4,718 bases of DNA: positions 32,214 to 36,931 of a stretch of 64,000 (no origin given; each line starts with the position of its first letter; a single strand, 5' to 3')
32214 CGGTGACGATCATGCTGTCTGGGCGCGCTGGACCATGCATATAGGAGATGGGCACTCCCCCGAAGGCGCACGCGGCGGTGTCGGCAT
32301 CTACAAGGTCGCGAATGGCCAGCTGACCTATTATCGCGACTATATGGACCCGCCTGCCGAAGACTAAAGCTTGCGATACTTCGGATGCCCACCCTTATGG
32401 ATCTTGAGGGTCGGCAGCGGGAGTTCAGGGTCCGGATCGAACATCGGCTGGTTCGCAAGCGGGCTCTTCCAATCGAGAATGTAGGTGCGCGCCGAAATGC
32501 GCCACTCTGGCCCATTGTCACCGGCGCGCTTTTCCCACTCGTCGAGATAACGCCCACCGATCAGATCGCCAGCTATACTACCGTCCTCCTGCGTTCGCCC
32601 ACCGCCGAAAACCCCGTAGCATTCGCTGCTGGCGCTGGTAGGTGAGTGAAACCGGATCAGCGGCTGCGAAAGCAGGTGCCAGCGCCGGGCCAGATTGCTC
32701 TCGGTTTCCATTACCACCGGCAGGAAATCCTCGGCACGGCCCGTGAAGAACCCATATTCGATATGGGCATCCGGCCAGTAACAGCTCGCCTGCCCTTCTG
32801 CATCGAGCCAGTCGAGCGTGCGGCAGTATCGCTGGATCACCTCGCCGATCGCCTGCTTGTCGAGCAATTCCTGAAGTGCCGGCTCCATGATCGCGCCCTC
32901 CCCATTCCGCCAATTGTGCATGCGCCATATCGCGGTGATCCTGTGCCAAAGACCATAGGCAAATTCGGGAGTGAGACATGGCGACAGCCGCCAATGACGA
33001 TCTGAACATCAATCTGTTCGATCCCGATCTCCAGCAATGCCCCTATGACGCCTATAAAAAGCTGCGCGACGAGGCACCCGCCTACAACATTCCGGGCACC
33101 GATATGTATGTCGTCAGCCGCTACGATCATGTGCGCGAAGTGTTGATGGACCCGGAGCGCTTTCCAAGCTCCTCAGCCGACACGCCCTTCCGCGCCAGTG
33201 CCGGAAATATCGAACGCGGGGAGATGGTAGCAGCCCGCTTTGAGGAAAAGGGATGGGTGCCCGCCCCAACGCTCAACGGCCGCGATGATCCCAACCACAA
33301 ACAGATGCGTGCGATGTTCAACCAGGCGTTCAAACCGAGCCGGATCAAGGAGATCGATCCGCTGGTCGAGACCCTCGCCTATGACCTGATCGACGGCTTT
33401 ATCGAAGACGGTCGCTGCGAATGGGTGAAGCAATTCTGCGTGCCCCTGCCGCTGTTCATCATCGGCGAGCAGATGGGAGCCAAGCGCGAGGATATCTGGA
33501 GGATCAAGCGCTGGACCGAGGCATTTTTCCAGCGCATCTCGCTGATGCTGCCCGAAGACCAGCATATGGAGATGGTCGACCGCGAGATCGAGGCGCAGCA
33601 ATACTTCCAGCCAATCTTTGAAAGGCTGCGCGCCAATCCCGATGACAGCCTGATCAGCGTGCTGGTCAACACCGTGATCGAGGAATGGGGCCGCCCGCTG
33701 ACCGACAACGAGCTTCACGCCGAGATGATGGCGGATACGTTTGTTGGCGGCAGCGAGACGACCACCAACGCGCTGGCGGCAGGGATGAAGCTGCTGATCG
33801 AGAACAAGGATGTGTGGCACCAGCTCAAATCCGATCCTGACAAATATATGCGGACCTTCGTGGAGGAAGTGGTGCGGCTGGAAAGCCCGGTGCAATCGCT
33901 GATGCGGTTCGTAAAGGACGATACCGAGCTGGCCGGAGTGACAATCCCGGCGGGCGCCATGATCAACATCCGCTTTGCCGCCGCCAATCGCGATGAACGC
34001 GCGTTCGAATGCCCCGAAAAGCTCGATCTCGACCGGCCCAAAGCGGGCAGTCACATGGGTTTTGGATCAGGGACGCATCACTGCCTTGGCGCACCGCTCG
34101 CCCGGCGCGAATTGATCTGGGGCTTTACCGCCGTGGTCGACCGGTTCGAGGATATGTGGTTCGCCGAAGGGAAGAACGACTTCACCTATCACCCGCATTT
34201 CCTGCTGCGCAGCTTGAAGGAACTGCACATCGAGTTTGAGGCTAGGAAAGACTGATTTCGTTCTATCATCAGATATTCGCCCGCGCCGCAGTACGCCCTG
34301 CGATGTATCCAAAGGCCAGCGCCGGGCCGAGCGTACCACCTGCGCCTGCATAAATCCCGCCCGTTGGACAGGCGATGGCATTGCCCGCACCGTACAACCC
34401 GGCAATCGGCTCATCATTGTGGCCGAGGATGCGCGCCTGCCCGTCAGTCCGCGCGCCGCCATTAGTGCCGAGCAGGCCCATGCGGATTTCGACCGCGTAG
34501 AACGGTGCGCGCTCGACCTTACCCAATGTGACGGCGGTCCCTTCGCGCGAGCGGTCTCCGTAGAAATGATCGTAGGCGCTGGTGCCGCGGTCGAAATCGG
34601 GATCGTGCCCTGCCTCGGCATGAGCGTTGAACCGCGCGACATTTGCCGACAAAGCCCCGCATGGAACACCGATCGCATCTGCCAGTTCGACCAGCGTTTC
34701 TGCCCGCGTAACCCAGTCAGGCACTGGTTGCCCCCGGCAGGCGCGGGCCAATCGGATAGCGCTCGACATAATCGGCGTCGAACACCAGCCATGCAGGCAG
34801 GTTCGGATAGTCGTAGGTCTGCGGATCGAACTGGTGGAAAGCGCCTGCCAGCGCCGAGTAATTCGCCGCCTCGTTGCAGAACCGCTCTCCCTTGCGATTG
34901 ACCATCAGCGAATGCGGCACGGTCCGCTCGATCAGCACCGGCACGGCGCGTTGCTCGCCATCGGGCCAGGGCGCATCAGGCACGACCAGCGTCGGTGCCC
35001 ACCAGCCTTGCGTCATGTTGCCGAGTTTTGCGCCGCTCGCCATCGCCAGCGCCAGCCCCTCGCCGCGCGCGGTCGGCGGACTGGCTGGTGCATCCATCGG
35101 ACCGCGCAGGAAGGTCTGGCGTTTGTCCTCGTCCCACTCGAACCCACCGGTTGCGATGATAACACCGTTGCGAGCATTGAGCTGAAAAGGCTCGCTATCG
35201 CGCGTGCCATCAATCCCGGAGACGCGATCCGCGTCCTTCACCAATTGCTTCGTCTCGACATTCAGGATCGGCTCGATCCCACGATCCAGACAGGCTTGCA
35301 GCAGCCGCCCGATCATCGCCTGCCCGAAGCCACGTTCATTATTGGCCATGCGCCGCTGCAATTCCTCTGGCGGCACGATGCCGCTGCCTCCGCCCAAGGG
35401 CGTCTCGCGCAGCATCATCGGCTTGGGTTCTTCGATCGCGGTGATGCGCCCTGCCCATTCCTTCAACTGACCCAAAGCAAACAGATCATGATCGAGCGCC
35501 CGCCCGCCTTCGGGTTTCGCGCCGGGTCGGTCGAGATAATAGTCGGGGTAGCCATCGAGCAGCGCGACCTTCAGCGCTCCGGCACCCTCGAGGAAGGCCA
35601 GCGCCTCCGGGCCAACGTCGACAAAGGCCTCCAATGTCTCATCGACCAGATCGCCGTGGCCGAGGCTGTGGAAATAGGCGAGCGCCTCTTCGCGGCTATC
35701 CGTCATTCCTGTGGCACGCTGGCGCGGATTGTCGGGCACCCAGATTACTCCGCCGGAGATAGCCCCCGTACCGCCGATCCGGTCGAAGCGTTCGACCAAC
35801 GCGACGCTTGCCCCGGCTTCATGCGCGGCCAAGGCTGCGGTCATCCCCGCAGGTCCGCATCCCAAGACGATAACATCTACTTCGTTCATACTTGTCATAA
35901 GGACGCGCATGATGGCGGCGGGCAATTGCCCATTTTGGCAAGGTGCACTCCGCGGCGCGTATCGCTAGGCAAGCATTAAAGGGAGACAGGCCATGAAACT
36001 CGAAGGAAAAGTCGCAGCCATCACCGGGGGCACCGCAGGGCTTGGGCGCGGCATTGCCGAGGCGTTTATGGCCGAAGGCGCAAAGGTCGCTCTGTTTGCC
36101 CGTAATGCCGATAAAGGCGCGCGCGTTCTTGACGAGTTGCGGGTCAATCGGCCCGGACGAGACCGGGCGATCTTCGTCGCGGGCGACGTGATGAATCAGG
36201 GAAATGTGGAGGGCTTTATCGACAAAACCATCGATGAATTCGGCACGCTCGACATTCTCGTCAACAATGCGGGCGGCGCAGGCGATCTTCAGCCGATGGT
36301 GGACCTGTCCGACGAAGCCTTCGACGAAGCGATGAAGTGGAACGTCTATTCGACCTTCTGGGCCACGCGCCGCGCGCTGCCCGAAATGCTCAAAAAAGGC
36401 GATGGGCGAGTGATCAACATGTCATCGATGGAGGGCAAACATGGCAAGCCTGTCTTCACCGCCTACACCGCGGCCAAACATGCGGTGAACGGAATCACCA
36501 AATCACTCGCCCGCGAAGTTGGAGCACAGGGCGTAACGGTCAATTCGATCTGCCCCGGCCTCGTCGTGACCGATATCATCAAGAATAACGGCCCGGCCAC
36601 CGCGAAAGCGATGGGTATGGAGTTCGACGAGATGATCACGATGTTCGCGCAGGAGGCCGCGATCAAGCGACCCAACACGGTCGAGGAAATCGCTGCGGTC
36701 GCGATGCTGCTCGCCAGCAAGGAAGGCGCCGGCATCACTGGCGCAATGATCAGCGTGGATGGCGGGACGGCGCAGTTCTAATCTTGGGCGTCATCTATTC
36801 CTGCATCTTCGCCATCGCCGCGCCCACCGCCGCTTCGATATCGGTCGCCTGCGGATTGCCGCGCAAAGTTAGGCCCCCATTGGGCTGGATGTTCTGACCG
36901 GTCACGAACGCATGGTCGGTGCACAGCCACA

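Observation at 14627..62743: About 48-kb catabolic super-cluster for an unidentified hydrophobic (terpenoid/steroid/oxidised-lipid) substrate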

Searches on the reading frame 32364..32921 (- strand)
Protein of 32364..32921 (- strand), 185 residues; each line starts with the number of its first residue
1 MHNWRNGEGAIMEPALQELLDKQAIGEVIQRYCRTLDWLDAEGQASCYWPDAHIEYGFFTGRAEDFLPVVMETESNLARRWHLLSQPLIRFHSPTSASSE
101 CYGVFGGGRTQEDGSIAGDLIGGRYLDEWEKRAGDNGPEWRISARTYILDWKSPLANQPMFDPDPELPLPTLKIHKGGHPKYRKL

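Call 8: search_protein_families(library=pfam, proteins=[window:32364-32921:-], max_evalue=0.001)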
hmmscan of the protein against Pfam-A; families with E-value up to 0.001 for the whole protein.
window:32364-32921:- (185 aa): 1 family
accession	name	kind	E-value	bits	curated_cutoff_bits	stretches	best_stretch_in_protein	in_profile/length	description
PF13577.12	SnoaL_4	-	5.4e-15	55.9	24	1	17-146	1-126/126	SnoaL-like domain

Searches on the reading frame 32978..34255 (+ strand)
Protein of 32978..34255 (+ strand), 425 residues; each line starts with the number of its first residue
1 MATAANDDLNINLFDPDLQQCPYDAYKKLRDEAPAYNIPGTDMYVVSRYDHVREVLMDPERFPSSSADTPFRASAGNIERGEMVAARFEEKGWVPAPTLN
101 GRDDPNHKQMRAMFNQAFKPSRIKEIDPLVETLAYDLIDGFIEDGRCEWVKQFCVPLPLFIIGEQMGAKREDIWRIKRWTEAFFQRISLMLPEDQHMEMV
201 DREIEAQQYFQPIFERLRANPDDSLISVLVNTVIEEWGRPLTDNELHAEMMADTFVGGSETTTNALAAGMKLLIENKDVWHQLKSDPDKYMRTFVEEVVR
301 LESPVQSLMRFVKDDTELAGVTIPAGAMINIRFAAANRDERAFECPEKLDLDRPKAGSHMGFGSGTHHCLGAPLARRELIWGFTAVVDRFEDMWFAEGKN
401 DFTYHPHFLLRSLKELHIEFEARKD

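Call 8: search_protein_families(library=pfam, proteins=[window:32978-34255:+], max_evalue=0.001)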
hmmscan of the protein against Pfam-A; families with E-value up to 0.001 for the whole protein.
window:32978-34255:+ (425 aa): 1 family
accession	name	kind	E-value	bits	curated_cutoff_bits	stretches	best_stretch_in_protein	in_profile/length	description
PF00067.27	p450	-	5.2e-31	108.3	22.8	1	184-391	194-433/462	Cytochrome P450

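Call 13: search_protein_families(library=ncbifam, proteins=[window:32978-34255:+], max_evalue=0.00001)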
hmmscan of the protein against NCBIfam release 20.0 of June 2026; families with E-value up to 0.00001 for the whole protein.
window:32978-34255:+ (425 aa): 9 families
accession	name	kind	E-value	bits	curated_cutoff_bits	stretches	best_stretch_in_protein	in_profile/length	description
TIGR04538.1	P450_cycloAA_1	subfamily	4e-44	151.1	500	1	12-397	1-373/395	cytochrome P450, cyclodipeptide synthase-associated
NF041177.1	Cyp119_Thmprot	equivalog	3.3e-42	144.6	680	1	23-378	2-328/368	cytochrome P450 Cyp119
NF045816.1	PentlenlactSyn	equivalog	7.3e-36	123.7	700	1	28-419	21-395/396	pentalenolactone synthase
TIGR04458.1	CYP450_TxtE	equivalog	3.3e-27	95.1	500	1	13-416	4-398/403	4-nitrotryptophan synthase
NF041802.1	P450_SolI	exception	5.4e-27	94.3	850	1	102-393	112-398/424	solanimycin biosynthesis cytochrome P450 SolI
TIGR04515.1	P450_rel_GT_act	subfamily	2.6e-26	92.9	343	1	22-388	33-357/386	P450-derived glycosyltransferase activator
NF050147.1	aminopyruv_ApyO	equivalog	1.2e-15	57.1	525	1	104-391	85-394/444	RiPP biosynthesis cytochrome P450 ApyO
NF051859.1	AlbFlvMonOxTrpSyn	equivalog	7.5e-12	44.6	700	1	219-380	234-417/457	bifunctional albaflavenone monooxygenase/terpene synthase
NF045812.1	PentlenOxigase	equivalog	1.1e-11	44.3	800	1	221-390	218-409/444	pentalenene oxygenase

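Call 16: search_solved_structures(query=window:32978-34255:+, max_evalue=1e-10)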
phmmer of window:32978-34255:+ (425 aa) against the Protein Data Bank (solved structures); distinct sequences matched with E-value up to 1e-10: 400 (the best 60 are shown).
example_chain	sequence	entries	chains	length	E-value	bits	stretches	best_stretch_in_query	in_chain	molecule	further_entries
7smz_A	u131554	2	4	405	1.2e-49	172.7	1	97-420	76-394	Cytochrome P450 142A3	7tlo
8w6z_A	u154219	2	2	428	7e-49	170.2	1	16-397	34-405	Cytochrome P450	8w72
7sh5_A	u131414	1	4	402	1.1e-48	169.5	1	97-420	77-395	Cytochrome P450 142A3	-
8vxi_A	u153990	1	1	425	2.9e-48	168.2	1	7-394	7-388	CYP125MRCA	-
2xkr_A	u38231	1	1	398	3.1e-48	168.1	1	97-414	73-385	PUTATIVE CYTOCHROME P450 142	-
7p5t_A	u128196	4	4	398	3.1e-48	168.1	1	97-414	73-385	Steroid C26-monooxygenase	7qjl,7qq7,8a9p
8a6w_B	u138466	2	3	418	3.6e-48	167.9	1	97-414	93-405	Steroid C26-monooxygenase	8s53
4yzr_A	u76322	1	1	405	2.1e-47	165.4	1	99-419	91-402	Polyketide biosynthesis cytochrome P450 PksS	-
8vxg_A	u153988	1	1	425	2.9e-47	164.9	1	8-390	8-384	CYP125MRCA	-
8yhn_A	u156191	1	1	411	1.3e-46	162.8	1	4-418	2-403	Cytochrome P450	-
5l90_A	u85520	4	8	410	3.3e-46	161.4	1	97-396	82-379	Cytochrome P450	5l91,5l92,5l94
8gue_A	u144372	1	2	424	4.2e-46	161.1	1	3-421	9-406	Cytochrome P450 monooxygenase PikC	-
7xbm_A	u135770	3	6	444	5.2e-46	160.8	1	3-421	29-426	Cytochrome P450 monooxygenase PikC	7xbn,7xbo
2whw_A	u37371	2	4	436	5.3e-46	160.7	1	3-421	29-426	CYTOCHROME P450 MONOOXYGENASE | CYTOCHROME P450 HYDROXYLASE PIKC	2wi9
2vz7_A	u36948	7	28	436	5.3e-46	160.7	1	3-421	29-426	CYTOCHROME P450 MONOOXYGENASE | CYTOCHROME P450 HYDROXYLASE PIKC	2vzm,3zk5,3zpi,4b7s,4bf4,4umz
2bvj_A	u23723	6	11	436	7e-46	160.3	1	3-421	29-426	CYTOCHROME P450 MONOOXYGENASE | CYTOCHROME P450 HYDROXYLASE PIKC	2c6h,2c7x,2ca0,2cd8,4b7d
6kbh_A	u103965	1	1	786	1.7e-45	159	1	18-416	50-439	Cytochrome P450 monooxygenase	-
4rm4_A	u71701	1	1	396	3.2e-45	158.2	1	100-393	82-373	Cytochrome P450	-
7q9e_A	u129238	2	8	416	1.1e-44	156.4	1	21-409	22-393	Cytochrome P450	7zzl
6dcd_A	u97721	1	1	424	1.4e-44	156.1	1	14-421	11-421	Cytochrome P450 150A6 Cyp150A6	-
4yt3_A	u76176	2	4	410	1.9e-44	155.6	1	21-392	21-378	Cytochrome P450(MEG)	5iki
7wex_A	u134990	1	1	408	2.7e-44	155.1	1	19-398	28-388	Cytochrome P450 hydroxylase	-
2yoo_A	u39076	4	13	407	4e-44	154.5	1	97-397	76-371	P450 HEME-THIOLATE PROTEIN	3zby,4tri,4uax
6m4s_A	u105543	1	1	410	6.7e-44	153.8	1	11-396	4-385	Cytochrome P450 hydroxylase sb21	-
6gk5_A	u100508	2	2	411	8.4e-44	153.5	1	11-404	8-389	Cytochrome P450 CYP267B1 protein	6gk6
7y97_A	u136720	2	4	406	1.1e-43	153.2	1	20-393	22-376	Cytochrome P450 monooxygenase YjiB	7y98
5xnt_A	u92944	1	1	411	1.1e-43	153.2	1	21-392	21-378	Cytochrome P450 CYP106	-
7y9o_A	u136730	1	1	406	7.6e-43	150.3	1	20-395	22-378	Cytochrome P450 monooxygenase YjiB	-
5hdi_A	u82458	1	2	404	2e-42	149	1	13-414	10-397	Cytochrome P450 144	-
8fz8_A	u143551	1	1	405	6.2e-42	147.3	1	13-413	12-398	Cytochrome P450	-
8hg9_A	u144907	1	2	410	7.3e-42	147.1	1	21-398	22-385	cytochrome P450 steroid hydroxylase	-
6gmf_A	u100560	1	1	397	1.3e-41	146.3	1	11-416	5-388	Putative cytochrome P450 hydroxylase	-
6ldl_A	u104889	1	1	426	8.3e-41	143.6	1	22-421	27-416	Cytochrome P450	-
6gii_A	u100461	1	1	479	1.2e-40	143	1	22-421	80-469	Cytochrome P450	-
3r9b_A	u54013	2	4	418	1.9e-40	142.4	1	8-414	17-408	CYTOCHROME P450 164A2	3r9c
3ejb_B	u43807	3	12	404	4.5e-40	141.2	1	93-422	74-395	Biotin biosynthesis cytochrome P450-like enzyme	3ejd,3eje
6ro8_A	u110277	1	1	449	4.5e-40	141.2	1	9-423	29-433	Cytochrome P450 RhF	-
6laa_A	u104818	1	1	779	4.9e-40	141.1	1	22-421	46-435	Cytochrome P450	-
5ofq_A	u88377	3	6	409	1.2e-39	139.8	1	102-389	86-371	Cytochrome P450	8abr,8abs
5gwe_A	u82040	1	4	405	1.2e-39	139.8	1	19-377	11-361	Cytochrome P450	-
5xjn_A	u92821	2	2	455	1.4e-39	139.6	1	16-377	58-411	Cytochrome P450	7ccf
1jip_A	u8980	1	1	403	1.6e-39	139.4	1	23-419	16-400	CYTOCHROME P450 107A1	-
1jio_A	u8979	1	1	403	2.2e-39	138.9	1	23-419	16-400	CYTOCHROME P450 107A1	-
1egy_A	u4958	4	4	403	2.4e-39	138.8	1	23-419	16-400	CYTOCHROME P450ERYF | CYTOCHROME P450 107A1 | CYTOCHROME P450 ERYF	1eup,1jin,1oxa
8jnp_A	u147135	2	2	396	6e-39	137.5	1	25-416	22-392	Cytochrome P450 CftA | Cytochrome P450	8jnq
8rtv_A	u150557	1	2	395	1.1e-38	136.7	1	99-395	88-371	Cytochrome P450-family protein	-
9vgm_A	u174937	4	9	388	1.1e-37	133.4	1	97-395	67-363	Cytochrome P450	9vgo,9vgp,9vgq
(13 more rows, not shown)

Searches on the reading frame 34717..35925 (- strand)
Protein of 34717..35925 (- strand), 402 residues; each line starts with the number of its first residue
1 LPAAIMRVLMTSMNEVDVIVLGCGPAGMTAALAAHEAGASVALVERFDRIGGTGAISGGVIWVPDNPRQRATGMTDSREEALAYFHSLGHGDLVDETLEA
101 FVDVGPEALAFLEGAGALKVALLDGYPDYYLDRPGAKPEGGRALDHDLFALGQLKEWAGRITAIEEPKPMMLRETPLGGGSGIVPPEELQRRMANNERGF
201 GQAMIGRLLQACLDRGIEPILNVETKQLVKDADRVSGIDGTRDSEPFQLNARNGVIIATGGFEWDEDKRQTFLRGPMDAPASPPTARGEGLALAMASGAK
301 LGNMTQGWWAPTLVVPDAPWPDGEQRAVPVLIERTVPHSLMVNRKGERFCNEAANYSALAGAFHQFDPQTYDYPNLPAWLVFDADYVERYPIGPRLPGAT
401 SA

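Call 9: search_protein_families(library=pfam, proteins=[window:34717-35925:-], max_evalue=0.001)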
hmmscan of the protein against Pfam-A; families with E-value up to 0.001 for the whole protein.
window:34717-35925:- (402 aa): 10 families
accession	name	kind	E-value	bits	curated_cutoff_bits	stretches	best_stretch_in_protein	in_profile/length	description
PF00890.30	FAD_binding_2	-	2.9e-46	158.9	20.4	1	17-365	1-303/414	FAD binding domain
PF12831.13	FAD_oxidored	-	2.6e-11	43.9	27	1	17-64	1-48/416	FAD dependent oxidoreductase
PF01266.30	DAO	-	9.9e-11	42.2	27.9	1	17-69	1-56/353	FAD dependent oxidoreductase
PF03486.20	HI0933_like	-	2e-08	34.4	50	1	17-59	2-44/244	HI0933-like protein Rossmann domain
PF07992.20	Pyr_redox_2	-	1.6e-06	28.2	26.1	1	17-50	2-31/291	Pyridine nucleotide-disulphide oxidoreductase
PF01946.23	Thi4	-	5.8e-05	22.9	26.2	1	10-61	12-63/235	Thi4 family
PF01134.28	GIDA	-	6.8e-05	22.5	22.1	0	17-51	1-36/391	Glucose inhibited division protein A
PF00070.33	Pyr_redox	-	0.00037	21.4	22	0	18-51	2-35/82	Pyridine nucleotide-disulphide oxidoreductase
PF13450.12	NAD_binding_8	-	0.0005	20.7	21.9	0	20-53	1-34/68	NAD(P)-binding Rossmann-like domain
PF01494.25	FAD_binding_3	-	0.00073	19.3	22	0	15-48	1-34/349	FAD binding domain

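Call 13: search_protein_families(library=ncbifam, proteins=[window:34717-35925:-], max_evalue=0.00001)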
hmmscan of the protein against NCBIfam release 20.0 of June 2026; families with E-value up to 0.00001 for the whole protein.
window:34717-35925:- (402 aa): 34 families (the best 25 are shown)
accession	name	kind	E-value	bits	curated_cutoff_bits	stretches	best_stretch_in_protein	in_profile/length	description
NF053676.1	4oxCHCAChcC1Cy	equivalog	4e-78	263.1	1000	1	16-392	2-372/528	4-oxocyclohexanecarboxylate 2-dehydrogenase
NF009478.0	PRK12844.1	equivalog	2e-73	247.6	789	1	10-398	3-396/559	3-ketosteroid-delta-1-dehydrogenase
NF005882.1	PRK07843.1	equivalog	1.1e-69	235.3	788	2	196-391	196-387/547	3-oxosteroid 1-dehydrogenase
NF009473.0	PRK12835.1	subfamily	1.4e-67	228.5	837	2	14-156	10-152/585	FAD-binding protein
NF009477.0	PRK12843.1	equivalog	6.4e-63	213.1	758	2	200-395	219-412/578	FAD-dependent oxidoreductase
NF004789.0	PRK06134.1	subfamily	6.9e-59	199.9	747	2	11-149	8-145/581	FAD-dependent oxidoreductase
NF009479.0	PRK12845.1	equivalog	1e-50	172.7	793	2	200-392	217-403/566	3-ketosteroid-delta-1-dehydrogenase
NF053677.1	Desat2ChcC2Cyan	equivalog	1.3e-48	165.7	900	2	16-145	1-127/558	4-oxocyclohex-2-ene-1-carboxylate 5-dehydrogenase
NF009476.0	PRK12839.1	equivalog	9.6e-45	152.8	940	2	200-393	212-406/572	FAD-dependent oxidoreductase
NF009474.0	PRK12837.1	equivalog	3.1e-41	141.8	675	1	14-385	6-346/513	FAD-binding protein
NF005511.0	PRK07121.1-4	equivalog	1.5e-32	112.8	466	2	12-117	17-122/553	FAD-binding protein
TIGR01813.1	flavo_cyto_c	subfamily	8.1e-31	107.2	285.45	2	195-389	122-307/444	flavocytochrome c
NF005510.0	PRK07121.1-3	subfamily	1.7e-26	93.1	481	2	14-96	21-105/492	FAD-binding protein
NF006130.0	PRK08274.1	equivalog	1.6e-25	89.9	369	2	198-391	128-316/467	FAD-dependent tricarballylate dehydrogenase TcuA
NF005512.0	PRK07121.1-5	subfamily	2.4e-20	72.6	812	2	14-91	20-99/489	FAD-binding protein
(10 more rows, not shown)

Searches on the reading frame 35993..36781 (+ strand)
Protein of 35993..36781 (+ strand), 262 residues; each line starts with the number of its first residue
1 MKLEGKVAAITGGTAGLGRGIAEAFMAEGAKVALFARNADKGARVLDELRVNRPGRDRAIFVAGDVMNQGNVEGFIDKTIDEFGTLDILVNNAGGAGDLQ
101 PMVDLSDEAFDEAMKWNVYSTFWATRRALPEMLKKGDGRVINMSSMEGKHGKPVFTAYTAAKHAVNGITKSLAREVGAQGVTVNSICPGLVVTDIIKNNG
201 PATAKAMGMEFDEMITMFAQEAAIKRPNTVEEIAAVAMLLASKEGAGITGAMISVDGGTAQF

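Call 9: search_protein_families(library=pfam, proteins=[window:35993-36781:+], max_evalue=0.001)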
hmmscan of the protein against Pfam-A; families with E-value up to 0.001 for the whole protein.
window:35993-36781:+ (262 aa): 5 families
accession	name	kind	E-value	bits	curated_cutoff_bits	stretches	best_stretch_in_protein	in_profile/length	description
PF00106.31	adh_short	-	8.1e-59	198.8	26.6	1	6-199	1-190/195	short chain dehydrogenase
PF13561.12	adh_short_C2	-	1.1e-57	195.7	27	1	15-259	6-235/236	Enoyl-(Acyl carrier protein) reductase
PF08659.16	KR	-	4.8e-12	46.6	22.6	1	10-184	5-174/180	KR domain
PF23441.1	SDR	-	2.7e-08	34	27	1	4-258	6-254/258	SDR-like rossmann domain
PF01370.27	Epimerase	-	6.4e-06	26.2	20.9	1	9-183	2-167/240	NAD dependent epimerase/dehydratase family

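Call 51: search_protein_families(library=ncbifam, proteins=[window:35993-36781:+], max_evalue=1e-40)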
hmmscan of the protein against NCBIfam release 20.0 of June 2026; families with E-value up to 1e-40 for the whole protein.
window:35993-36781:+ (262 aa): 44 families (the best 25 are shown)
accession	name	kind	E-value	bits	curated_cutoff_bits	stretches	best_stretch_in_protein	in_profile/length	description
NF005559.1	PRK07231.1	subfamily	5e-62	209.6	215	1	2-259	1-247/249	glucose 1-dehydrogenase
NF009093.0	PRK12429.1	subfamily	4.1e-60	203.2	258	1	1-258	1-255/259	3-hydroxybutyrate dehydrogenase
TIGR01963.1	PHB_DH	subfamily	4.3e-58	196.5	307.05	1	6-258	2-251/255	3-hydroxybutyrate dehydrogenase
NF009466.0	PRK12826.1-2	subfamily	3.8e-56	190.3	222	1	6-260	4-245/248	3-oxoacyl-ACP reductase FabG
NF004198.0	PRK05653.1-3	equivalog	1e-54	185.6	296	1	2-259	4-246/248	3-oxoacyl-ACP reductase FabG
NF004818.0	PRK06172.1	equivalog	6.6e-53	179.6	336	1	1-259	3-250/253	SDR family oxidoreductase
NF052558.1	MBtsdlDhBudC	equivalog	1.9e-51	175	270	1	4-259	2-241/250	meso-2,3-butanediol dehydrogenase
TIGR01830.1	3oxo_ACP_reduc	equivalog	9.3e-51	172.8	297.75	1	9-259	2-238/239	3-oxoacyl-[acyl-carrier-protein] reductase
NF005681.0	PRK07478.1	subfamily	2e-50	171.5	267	1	2-260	3-250/254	SDR family oxidoreductase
NF005214.0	PRK06701.1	subfamily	1.2e-49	169.2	413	1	2-260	45-290/293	SDR family oxidoreductase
TIGR02415.1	23BDH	subfamily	1.4e-49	168.9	304.35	1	6-259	1-251/254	acetoin reductase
NF009931.0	PRK13394.1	subfamily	2.7e-49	168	340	1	2-258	4-258/262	3-hydroxybutyrate dehydrogenase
NF004791.0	PRK06138.1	equivalog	2.3e-48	164.7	312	1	1-259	1-249/252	SDR family oxidoreductase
NF004197.0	PRK05653.1-1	equivalog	3.6e-48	164.3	332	1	2-259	4-246/249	3-oxoacyl-ACP reductase FabG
NF006070.0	PRK08213.1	subfamily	7e-48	163.4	279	1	2-260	9-257/259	gluconate 5-dehydrogenase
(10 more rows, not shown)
